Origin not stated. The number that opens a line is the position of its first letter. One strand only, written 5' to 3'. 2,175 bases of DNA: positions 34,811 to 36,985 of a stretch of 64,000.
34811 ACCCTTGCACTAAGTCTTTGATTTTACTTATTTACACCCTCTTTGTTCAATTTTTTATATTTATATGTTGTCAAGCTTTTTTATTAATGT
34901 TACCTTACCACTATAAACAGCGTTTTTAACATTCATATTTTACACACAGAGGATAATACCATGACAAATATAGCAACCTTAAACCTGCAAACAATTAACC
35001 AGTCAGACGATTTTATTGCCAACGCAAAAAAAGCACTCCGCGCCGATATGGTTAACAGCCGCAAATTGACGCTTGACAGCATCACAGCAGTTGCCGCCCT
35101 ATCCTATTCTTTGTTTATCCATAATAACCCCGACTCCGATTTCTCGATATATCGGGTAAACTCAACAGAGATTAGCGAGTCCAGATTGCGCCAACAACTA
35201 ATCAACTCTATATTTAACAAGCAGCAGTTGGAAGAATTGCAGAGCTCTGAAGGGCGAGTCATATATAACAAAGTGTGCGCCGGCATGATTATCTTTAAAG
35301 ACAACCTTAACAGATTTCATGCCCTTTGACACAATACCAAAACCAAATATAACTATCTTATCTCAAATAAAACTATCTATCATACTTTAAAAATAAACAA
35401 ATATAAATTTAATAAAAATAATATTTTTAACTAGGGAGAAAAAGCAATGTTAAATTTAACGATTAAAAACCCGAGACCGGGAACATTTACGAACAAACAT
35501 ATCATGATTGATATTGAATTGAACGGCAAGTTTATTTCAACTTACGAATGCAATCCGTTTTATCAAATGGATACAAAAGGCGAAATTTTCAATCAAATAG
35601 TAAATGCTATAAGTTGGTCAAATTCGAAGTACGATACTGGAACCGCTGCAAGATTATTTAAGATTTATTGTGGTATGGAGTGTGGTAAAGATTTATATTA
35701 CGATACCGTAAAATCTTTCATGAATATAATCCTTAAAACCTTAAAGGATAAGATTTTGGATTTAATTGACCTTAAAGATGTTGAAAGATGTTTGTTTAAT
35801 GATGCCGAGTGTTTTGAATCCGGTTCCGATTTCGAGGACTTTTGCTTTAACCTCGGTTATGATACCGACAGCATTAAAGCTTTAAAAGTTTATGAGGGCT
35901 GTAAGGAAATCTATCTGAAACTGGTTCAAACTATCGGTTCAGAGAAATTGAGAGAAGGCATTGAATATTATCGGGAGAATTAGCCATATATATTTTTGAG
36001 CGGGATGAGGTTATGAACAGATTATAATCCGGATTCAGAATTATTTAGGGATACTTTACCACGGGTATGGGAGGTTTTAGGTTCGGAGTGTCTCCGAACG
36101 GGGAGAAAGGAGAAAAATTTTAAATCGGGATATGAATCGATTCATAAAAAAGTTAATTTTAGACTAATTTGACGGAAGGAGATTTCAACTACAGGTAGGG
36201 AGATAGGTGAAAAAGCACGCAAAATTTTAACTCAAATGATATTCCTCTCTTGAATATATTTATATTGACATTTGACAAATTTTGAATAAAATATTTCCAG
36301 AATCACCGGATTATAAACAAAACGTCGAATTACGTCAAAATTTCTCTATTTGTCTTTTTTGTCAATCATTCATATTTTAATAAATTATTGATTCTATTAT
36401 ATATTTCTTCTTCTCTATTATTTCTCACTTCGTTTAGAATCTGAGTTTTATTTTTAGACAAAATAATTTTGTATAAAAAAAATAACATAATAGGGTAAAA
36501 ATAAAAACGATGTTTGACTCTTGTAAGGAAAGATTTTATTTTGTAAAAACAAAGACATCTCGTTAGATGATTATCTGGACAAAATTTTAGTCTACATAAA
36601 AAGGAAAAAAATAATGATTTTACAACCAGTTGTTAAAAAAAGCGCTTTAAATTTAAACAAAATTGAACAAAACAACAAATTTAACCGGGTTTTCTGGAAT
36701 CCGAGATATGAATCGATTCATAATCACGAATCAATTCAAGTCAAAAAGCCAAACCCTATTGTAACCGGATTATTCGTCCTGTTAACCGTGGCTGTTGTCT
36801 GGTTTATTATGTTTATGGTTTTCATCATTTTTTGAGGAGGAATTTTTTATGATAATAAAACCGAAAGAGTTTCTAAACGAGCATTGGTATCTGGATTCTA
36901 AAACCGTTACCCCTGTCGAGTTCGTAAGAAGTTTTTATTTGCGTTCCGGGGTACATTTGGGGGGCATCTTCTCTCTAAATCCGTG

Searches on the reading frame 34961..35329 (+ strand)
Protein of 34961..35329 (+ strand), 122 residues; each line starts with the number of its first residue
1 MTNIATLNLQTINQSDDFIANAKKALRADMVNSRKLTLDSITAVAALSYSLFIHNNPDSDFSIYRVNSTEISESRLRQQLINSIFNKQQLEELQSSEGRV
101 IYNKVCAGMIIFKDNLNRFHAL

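Call 9: search_protein_families(library=pfam, proteins=[window:34961-35329:+], max_evalue=0.01)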
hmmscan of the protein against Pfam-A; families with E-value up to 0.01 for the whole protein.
window:34961-35329:+ (122 aa): 0 families

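Call 10: search_protein_families(library=phrogs, proteins=[window:34961-35329:+], max_evalue=0.001)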
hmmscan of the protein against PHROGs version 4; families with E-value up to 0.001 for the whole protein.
window:34961-35329:+ (122 aa): 0 families

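Call 47: find_encoding_contigs(protein=window:34961-35329:+, flank=3000, max_places=10)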
Protein window:34961-35329:+ (122 aa): 12 contigs read that carry it; 9 places shown.
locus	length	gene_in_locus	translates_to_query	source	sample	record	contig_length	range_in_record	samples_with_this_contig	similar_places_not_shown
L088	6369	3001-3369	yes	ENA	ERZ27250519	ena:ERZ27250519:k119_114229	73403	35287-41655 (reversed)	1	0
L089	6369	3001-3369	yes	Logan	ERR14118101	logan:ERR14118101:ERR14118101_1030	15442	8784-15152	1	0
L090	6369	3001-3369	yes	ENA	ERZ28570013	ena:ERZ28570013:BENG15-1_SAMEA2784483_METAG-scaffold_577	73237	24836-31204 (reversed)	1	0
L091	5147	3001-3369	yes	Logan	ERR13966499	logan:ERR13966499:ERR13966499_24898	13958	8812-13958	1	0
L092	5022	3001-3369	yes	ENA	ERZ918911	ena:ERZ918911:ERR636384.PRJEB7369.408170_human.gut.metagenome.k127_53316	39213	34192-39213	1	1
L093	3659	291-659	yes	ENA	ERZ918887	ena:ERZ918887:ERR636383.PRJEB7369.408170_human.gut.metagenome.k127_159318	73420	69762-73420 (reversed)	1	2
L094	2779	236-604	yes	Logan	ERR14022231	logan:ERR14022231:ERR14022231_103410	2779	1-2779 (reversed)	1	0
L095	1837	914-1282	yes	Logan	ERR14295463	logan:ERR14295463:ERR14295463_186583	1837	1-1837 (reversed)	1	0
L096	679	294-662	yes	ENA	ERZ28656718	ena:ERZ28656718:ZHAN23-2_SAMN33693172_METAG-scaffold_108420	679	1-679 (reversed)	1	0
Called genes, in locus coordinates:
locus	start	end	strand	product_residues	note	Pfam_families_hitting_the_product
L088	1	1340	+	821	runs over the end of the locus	PF09250:Prim-Pol, PF08706:D5_N, PF19263:DUF5906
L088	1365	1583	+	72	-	-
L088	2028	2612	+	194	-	-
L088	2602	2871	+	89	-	-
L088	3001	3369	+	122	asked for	-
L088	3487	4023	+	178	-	-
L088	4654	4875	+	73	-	-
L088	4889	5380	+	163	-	-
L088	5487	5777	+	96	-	-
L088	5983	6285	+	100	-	-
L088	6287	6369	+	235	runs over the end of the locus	-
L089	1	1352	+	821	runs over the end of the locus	PF09250:Prim-Pol, PF08706:D5_N, PF19263:DUF5906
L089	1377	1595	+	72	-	-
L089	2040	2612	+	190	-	-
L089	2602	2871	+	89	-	-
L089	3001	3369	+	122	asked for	-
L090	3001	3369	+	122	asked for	-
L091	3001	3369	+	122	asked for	-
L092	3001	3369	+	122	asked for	-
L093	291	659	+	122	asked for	-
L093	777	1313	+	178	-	-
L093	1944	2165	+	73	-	-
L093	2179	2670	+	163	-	-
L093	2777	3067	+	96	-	-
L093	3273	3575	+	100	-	-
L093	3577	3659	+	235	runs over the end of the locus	-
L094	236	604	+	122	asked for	-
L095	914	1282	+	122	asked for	-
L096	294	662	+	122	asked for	-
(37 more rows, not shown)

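Call 56: search_protein_families(library=pfam, proteins=[window:34961-35326:+], max_evalue=10)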
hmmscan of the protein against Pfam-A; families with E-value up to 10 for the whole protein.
window:34961-35326:+ (122 aa): 2 families
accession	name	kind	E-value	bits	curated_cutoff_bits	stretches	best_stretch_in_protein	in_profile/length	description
PF01030.30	Recep_L_domain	-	0.017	15.7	21.8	2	28-58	70-98/112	Receptor L domain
PF25823.1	Ams2-SPT21_N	-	0.023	15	27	1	41-105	53-116/136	Ams2/SPT21 N-terminal domain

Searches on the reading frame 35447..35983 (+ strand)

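Call 9: search_protein_families(library=pfam, proteins=[window:35447-35983:+], max_evalue=0.01)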
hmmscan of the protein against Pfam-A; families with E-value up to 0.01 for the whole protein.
window:35447-35983:+ (178 aa): 0 families

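Call 10: search_protein_families(library=phrogs, proteins=[window:35447-35983:+], max_evalue=0.001)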
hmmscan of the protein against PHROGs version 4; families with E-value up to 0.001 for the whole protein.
window:35447-35983:+ (178 aa): 1 family
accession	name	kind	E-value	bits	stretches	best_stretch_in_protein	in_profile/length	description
phrog_4273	-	unknown function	2e-11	45.1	1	107-168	81-140/150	-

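Call 56: search_protein_families(library=pfam, proteins=[window:35447-35980:+], max_evalue=10)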
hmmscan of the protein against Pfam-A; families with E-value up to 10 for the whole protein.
window:35447-35980:+ (178 aa): 0 families

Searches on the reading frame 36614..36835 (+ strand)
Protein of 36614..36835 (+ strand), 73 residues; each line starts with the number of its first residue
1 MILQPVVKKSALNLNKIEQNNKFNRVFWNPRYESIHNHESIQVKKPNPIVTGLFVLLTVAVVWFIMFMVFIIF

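Call 48: find_encoding_contigs(protein=window:36614-36835:+, flank=4000, max_places=10)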
Protein window:36614-36835:+ (73 aa): 8 contigs read that carry it; 3 places shown.
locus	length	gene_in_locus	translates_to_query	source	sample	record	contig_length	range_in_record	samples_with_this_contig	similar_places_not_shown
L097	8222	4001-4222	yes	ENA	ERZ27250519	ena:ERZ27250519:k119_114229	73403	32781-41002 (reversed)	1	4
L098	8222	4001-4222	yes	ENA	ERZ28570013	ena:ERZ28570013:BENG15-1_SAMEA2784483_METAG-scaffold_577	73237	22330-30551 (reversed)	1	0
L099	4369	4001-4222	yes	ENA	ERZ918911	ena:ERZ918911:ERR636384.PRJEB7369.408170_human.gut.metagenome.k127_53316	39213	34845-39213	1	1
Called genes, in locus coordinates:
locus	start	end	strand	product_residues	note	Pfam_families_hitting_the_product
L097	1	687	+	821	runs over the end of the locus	PF09250:Prim-Pol, PF08706:D5_N, PF19263:DUF5906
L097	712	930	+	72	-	-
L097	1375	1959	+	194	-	-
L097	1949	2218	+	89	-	-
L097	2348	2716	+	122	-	-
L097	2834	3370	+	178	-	-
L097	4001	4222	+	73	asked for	-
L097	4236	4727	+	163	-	-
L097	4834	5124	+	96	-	-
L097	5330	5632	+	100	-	-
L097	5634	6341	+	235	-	-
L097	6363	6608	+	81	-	PF26096:DUF8033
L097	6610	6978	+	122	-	PF07603:Lcl_C (weak)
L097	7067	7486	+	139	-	-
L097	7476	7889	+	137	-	-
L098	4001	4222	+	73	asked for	-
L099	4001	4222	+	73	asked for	-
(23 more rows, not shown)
